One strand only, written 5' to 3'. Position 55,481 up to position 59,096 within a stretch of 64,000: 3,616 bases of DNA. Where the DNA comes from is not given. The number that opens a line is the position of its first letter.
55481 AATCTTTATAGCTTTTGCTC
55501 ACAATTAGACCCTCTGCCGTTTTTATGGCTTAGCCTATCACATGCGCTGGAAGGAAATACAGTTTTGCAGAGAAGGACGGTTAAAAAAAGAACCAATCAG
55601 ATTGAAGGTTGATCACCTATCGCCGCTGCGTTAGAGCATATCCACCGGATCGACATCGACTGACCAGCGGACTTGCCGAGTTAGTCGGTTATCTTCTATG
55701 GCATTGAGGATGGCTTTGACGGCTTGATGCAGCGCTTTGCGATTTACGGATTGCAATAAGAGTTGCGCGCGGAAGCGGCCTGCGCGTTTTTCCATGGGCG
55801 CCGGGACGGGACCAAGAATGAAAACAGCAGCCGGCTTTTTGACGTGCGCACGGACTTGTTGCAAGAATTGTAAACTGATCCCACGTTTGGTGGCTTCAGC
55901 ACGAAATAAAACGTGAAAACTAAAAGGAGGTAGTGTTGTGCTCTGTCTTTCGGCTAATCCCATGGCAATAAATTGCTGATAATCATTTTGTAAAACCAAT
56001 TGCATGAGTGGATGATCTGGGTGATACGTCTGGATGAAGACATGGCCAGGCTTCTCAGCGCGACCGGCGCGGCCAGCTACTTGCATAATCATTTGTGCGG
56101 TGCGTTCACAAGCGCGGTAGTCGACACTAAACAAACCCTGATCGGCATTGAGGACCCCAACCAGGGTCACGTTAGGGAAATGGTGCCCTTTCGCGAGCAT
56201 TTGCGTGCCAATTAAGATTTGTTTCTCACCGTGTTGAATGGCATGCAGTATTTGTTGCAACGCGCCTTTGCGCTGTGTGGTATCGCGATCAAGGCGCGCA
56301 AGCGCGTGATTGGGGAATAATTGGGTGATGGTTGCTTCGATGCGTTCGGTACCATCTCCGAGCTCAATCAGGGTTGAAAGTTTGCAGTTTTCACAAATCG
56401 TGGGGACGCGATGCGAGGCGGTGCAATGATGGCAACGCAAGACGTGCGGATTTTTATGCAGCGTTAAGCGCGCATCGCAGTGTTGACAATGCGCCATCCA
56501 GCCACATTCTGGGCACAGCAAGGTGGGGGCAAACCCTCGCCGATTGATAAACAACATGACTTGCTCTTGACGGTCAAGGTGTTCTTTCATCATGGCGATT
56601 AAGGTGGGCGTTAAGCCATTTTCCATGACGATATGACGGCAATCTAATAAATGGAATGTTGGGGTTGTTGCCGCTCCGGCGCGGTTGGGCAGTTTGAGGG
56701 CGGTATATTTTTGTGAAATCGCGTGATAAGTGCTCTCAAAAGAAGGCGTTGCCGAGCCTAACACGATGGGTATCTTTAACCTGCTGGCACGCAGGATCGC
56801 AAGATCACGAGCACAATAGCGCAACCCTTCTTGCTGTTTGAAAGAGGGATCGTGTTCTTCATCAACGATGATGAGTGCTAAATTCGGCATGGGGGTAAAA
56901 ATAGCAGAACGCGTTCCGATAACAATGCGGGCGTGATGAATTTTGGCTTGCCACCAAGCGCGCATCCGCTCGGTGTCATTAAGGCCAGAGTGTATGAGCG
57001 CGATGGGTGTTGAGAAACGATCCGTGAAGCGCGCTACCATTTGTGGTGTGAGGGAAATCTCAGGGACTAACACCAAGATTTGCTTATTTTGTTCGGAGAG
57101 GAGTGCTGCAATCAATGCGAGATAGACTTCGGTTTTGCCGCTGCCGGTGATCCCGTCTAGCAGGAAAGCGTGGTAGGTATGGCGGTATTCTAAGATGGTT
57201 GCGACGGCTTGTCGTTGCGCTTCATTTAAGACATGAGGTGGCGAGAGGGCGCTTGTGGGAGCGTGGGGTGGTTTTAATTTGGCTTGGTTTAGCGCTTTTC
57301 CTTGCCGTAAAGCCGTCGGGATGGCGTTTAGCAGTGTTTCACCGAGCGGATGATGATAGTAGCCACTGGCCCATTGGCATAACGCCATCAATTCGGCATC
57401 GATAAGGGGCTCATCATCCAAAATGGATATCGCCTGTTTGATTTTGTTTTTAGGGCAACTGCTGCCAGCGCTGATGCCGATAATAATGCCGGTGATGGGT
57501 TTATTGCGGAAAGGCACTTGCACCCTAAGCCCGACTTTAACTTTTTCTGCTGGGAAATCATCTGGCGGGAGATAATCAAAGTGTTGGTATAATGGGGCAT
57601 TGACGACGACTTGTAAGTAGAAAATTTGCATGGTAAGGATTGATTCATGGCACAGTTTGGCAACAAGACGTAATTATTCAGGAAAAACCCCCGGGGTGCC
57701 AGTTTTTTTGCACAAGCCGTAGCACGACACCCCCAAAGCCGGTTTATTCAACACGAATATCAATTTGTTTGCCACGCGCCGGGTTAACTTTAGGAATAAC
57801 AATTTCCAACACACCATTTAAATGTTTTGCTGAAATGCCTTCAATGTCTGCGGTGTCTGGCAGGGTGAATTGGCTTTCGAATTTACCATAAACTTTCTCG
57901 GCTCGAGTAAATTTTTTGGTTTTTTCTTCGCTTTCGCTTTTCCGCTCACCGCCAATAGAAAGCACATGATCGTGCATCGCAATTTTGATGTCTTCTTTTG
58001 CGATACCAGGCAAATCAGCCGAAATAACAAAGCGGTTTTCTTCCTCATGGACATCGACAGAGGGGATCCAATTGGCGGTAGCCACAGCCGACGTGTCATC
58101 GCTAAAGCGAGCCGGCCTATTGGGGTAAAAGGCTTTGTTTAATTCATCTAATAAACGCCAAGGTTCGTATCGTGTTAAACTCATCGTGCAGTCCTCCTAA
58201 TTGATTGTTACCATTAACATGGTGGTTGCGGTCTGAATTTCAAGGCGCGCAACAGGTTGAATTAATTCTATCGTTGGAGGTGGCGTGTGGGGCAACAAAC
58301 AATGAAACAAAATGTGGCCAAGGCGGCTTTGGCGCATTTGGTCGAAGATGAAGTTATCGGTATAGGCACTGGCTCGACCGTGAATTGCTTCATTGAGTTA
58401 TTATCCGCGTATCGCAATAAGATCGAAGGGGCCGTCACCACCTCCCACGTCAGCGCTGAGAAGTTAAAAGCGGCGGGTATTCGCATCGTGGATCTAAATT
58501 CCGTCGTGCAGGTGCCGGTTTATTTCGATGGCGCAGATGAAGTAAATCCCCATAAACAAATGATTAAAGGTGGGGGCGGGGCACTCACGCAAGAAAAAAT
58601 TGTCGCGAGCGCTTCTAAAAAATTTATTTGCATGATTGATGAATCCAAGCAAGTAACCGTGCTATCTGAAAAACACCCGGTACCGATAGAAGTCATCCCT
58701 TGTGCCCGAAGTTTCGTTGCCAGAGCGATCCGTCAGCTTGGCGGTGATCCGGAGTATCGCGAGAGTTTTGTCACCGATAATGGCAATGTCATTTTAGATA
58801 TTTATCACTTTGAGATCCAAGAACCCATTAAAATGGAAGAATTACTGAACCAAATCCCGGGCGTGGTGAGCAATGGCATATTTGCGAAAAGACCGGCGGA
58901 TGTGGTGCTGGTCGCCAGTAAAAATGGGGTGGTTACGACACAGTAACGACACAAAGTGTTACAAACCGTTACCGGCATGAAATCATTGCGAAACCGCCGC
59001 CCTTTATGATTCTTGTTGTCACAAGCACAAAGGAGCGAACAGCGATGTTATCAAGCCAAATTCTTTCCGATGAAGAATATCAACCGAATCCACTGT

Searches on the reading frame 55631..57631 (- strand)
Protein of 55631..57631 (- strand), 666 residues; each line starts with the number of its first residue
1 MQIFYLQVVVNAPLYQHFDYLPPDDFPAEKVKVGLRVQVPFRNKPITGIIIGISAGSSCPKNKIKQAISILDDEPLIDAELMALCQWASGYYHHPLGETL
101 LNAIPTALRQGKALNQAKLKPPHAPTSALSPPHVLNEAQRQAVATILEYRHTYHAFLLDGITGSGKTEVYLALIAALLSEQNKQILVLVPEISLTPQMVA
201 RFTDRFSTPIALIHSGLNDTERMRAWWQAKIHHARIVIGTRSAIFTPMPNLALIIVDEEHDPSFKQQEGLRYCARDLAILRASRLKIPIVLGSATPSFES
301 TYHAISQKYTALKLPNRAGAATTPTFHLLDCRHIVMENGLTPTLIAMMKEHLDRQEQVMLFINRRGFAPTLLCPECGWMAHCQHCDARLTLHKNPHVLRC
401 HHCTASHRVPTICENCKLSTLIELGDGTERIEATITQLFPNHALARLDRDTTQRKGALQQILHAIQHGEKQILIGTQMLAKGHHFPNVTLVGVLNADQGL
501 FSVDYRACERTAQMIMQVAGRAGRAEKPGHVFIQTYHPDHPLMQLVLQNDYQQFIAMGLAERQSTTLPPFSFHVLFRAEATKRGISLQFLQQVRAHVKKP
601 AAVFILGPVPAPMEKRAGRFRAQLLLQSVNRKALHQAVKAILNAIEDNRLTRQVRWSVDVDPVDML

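Call 68: search_protein_families(library=pfam, proteins=[window:55631-57631:-], max_evalue=0.001)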
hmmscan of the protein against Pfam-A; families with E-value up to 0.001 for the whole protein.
window:55631-57631:- (666 aa): 8 families
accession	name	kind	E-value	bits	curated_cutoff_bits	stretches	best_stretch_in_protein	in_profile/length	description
PF17764.6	PriA_3primeBD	-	5.6e-28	97.1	22.7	1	7-105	1-96/96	3'DNA-binding domain (3'BD)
PF18074.6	PriA_C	-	2e-24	86.6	26.9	1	569-662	1-95/95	Primosomal protein N C-terminal domain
PF00270.35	DEAD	-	2.5e-21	76.6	26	1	137-299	2-162/167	DEAD/DEAH box helicase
PF04851.21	ResIII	-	7.2e-18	65.5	22.5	1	134-296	3-162/164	Type III restriction enzyme, res subunit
PF00271.37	Helicase_C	-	2.1e-11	44.5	23.5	1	439-525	38-109/110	Helicase conserved C-terminal domain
PF18319.7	Zn_ribbon_PriA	-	1.7e-07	31.5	26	1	382-406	1-25/27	PriA DNA helicase Cys-rich region (CRR) domain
PF13604.12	AAA_30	-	0.00013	22.2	27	1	135-238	2-82/191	AAA domain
PF13401.12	AAA_22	-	0.0009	20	27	0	156-291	8-120/130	AAA domain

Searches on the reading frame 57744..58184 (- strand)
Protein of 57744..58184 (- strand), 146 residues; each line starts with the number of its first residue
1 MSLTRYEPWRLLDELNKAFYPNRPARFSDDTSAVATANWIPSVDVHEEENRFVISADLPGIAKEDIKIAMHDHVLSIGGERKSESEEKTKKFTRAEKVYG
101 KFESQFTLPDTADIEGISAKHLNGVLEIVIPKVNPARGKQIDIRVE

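Call 68: search_protein_families(library=pfam, proteins=[window:57744-58184:-], max_evalue=0.001)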
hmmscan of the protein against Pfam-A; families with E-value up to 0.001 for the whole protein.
window:57744-58184:- (146 aa): 1 family
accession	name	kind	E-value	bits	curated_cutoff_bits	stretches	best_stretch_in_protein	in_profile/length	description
PF00011.27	HSP20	-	2.2e-24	85.9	20.8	1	44-144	1-100/102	Hsp20/alpha crystallin family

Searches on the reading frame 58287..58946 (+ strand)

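Call 68: search_protein_families(library=pfam, proteins=[window:58287-58946:+], max_evalue=0.001)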
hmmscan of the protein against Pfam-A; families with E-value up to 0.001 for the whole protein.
window:58287-58946:+ (219 aa): 2 families
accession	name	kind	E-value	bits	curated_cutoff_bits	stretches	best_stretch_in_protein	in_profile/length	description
PF06026.20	Rib_5-P_isom_A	-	7.1e-58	195.5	26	1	49-214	2-173/173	Ribose 5-phosphate isomerase A (phosphoriboisomerase A)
PF00455.28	DeoRC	-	1.1e-05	25.9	31.8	1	4-67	3-65/160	DeoR C terminal sensor domain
